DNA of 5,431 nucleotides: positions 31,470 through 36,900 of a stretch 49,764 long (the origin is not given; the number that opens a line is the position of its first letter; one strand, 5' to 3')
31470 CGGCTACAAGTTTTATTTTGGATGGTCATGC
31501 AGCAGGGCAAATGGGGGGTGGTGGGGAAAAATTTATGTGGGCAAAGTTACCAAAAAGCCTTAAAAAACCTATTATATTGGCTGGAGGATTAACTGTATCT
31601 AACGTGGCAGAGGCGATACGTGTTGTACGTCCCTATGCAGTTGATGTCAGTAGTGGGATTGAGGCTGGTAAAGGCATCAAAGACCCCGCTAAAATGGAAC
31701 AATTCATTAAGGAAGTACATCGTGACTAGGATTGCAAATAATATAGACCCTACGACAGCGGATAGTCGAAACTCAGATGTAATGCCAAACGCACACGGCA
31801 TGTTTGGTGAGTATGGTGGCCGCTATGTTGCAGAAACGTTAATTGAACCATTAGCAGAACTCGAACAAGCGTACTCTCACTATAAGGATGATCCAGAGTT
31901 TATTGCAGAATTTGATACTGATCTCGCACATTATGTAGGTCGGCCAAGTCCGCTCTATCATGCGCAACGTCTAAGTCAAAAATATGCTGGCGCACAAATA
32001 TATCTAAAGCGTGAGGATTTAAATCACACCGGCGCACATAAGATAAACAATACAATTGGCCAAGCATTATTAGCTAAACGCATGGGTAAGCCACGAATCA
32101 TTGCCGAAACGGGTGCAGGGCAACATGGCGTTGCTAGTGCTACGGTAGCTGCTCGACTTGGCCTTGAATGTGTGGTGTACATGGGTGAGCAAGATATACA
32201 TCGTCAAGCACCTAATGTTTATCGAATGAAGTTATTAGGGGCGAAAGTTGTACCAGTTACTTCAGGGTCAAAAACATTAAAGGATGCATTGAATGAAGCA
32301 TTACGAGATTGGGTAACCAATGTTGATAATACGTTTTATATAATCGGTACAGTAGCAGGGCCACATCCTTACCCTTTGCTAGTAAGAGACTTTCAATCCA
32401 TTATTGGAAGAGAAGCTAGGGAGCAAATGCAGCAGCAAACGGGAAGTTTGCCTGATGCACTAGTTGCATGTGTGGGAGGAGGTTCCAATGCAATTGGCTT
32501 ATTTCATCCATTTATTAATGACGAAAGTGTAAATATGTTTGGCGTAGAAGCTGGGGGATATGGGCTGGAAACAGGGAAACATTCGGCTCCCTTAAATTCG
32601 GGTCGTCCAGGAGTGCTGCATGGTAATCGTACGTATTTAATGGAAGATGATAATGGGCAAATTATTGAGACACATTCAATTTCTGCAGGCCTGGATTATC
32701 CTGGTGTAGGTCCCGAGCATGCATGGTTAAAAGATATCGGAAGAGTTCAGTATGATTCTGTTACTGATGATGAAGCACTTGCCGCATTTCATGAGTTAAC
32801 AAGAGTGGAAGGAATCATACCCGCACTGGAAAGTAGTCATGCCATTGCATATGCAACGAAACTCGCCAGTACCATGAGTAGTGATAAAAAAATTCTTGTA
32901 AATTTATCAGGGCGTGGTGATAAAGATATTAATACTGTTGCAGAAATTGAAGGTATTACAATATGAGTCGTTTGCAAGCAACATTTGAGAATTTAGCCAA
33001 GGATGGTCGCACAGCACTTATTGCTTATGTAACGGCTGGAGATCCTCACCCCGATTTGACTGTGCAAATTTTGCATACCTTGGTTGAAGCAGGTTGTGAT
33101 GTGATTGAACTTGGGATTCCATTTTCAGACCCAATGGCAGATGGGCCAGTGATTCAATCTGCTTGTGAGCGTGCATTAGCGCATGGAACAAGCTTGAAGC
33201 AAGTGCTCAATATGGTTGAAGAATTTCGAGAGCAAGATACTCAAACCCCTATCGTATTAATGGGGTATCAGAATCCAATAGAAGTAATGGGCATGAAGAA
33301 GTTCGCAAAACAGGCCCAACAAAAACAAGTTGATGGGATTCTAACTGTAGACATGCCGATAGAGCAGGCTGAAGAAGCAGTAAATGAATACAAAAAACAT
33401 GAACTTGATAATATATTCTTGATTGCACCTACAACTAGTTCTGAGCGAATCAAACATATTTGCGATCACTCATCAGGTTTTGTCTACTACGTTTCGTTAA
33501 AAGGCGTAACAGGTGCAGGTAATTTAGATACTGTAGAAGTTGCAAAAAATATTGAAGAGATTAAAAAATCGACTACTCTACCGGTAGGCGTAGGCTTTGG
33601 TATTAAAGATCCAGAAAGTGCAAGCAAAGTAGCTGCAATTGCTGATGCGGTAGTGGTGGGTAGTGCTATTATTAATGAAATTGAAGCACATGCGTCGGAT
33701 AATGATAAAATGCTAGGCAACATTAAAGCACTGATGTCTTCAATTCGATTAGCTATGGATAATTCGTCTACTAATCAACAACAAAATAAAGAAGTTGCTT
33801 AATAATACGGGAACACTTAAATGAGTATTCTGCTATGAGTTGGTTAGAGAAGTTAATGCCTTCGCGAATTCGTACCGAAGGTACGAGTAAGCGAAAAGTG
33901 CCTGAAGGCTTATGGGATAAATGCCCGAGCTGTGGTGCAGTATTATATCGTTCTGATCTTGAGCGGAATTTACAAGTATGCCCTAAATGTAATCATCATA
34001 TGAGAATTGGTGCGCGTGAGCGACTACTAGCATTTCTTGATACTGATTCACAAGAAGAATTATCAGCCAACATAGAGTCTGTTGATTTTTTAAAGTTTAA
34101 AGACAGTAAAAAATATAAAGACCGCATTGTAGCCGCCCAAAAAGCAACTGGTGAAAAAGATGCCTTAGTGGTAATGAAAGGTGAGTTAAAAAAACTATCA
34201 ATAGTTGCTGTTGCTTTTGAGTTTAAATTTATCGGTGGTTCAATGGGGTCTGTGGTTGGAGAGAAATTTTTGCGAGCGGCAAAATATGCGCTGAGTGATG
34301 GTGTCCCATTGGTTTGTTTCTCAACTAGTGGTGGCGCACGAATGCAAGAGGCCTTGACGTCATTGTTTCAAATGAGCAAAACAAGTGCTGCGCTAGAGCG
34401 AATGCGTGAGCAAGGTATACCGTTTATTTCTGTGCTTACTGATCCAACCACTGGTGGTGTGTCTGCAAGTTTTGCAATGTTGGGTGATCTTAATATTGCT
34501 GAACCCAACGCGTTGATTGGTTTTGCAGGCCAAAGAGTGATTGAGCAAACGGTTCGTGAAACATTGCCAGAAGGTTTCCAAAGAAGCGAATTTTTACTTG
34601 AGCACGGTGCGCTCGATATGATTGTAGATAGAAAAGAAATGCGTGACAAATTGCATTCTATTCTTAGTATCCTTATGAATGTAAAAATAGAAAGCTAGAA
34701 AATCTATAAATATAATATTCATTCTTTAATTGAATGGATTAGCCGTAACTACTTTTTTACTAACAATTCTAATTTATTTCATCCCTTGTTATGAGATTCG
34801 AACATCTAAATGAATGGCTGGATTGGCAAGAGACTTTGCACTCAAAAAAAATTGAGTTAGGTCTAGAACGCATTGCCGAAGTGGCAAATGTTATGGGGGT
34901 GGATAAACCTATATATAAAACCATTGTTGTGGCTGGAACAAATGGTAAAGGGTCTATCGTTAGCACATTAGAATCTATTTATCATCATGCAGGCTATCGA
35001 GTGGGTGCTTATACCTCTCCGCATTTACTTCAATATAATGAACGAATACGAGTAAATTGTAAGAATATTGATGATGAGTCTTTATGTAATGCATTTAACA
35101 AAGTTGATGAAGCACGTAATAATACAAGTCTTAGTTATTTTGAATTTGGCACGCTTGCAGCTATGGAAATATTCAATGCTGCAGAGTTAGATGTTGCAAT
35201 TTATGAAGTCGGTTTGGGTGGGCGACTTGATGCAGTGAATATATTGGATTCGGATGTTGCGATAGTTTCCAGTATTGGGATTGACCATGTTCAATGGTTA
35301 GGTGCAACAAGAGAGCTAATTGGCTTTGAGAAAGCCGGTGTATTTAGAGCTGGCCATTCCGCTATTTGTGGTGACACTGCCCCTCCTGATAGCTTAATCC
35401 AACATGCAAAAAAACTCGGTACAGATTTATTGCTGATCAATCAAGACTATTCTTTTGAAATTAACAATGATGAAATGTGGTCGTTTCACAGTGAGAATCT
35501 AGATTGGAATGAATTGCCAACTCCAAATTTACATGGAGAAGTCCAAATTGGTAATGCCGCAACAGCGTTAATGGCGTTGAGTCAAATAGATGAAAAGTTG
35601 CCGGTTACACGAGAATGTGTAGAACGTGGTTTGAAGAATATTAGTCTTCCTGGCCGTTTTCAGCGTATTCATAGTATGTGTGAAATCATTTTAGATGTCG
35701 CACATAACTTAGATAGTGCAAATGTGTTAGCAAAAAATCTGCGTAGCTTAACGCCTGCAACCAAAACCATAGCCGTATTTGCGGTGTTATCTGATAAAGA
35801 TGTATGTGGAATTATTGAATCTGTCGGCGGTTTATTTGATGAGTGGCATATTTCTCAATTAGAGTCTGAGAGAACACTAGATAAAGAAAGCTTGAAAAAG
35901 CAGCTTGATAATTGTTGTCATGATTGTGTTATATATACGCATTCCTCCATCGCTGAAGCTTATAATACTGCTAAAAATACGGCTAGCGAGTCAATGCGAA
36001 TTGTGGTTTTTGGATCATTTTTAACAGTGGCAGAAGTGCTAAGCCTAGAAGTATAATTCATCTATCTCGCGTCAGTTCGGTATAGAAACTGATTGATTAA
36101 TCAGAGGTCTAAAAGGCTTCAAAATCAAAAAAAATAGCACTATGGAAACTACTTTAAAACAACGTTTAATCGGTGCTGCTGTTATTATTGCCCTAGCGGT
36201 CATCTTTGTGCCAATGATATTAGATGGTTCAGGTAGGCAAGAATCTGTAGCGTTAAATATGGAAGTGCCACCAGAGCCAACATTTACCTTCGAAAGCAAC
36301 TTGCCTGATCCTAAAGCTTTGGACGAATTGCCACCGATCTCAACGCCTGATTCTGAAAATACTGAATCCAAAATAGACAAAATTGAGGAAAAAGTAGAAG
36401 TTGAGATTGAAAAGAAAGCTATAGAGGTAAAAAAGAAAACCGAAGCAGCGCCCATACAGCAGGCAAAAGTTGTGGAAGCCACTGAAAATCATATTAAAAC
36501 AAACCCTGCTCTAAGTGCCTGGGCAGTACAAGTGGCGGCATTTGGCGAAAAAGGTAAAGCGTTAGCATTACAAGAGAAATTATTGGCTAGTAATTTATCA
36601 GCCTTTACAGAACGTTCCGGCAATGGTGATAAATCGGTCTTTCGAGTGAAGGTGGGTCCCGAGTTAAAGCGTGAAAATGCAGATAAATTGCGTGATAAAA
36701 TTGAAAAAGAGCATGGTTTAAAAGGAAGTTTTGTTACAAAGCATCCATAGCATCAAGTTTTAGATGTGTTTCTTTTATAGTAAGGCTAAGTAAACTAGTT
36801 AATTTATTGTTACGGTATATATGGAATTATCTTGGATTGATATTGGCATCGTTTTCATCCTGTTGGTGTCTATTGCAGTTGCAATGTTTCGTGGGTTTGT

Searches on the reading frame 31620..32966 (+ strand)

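Call 39: search_protein_families(library=pfam, proteins=[window:31620-32966:+], max_evalue=0.00001)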
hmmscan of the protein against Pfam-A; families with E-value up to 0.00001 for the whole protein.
window:31620-32966:+ (448 aa): 1 family
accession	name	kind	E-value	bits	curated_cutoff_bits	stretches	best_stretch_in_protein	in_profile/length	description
PF00291.31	PALP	-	3.9e-42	145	35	1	107-431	5-295/295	Pyridoxal-phosphate dependent enzyme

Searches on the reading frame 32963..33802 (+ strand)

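Call 39: search_protein_families(library=pfam, proteins=[window:32963-33802:+], max_evalue=0.00001)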
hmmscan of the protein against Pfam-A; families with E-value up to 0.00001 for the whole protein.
window:32963-33802:+ (279 aa): 1 family
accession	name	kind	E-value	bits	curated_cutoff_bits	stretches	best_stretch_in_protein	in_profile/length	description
PF00290.26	Trp_syntA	-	3.5e-91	305.2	27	1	8-260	1-253/259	Tryptophan synthase alpha chain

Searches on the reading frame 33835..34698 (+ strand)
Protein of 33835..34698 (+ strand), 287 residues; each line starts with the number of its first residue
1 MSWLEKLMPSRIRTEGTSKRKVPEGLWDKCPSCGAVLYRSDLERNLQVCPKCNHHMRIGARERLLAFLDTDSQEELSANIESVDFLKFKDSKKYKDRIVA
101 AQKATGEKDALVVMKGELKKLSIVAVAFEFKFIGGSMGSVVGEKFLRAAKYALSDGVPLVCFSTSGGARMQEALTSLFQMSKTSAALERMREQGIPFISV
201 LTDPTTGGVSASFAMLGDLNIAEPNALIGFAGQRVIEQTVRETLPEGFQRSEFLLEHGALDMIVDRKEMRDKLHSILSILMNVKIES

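Call 39: search_protein_families(library=pfam, proteins=[window:33835-34698:+], max_evalue=0.00001)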
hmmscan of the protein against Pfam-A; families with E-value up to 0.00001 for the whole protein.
window:33835-34698:+ (287 aa): 2 families
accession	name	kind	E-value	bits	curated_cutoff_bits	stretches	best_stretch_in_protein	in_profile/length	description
PF01039.27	Carboxyl_trans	-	1.6e-15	57.2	22.3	1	92-240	24-177/493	Carboxyl transferase domain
PF17848.7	Zn_ribbon_ACC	-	4.8e-13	49.5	24.5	1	27-52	1-26/26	Acetyl-CoA carboxylase zinc finger domain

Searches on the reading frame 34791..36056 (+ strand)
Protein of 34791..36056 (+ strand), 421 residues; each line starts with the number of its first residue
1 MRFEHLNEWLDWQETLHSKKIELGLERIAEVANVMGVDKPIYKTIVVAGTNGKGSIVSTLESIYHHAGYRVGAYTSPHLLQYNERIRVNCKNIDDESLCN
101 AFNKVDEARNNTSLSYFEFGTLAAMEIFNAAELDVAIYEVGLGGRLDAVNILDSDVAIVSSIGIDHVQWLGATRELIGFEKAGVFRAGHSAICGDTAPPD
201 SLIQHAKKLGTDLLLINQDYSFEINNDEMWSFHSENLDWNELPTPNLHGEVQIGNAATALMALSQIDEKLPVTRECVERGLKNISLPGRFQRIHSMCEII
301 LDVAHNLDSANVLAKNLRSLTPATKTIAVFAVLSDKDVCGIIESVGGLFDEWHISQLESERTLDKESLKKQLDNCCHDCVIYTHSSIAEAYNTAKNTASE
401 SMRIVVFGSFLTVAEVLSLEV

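Call 39: search_protein_families(library=pfam, proteins=[window:34791-36056:+], max_evalue=0.00001)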
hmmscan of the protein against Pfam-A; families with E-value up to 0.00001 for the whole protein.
window:34791-36056:+ (421 aa): 1 family
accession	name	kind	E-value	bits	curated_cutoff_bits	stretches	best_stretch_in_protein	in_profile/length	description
PF02875.26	Mur_ligase_C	-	3.7e-14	54.1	28.4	1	288-410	1-127/127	Mur ligase, glutamate ligase domain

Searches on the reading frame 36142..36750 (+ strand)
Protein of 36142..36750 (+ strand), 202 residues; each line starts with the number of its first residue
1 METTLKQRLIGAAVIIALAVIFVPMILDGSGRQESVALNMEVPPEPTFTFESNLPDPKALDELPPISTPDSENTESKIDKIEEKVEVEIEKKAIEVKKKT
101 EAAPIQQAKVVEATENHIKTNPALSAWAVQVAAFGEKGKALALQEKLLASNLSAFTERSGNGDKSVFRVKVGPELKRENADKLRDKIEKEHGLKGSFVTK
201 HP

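Call 39: search_protein_families(library=pfam, proteins=[window:36142-36750:+], max_evalue=0.00001)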
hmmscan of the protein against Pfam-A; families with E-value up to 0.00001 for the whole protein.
window:36142-36750:+ (202 aa): 1 family
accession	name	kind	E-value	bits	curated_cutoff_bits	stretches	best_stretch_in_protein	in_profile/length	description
PF05036.18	SPOR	-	2.8e-11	44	21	1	125-199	3-76/76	SPOR domain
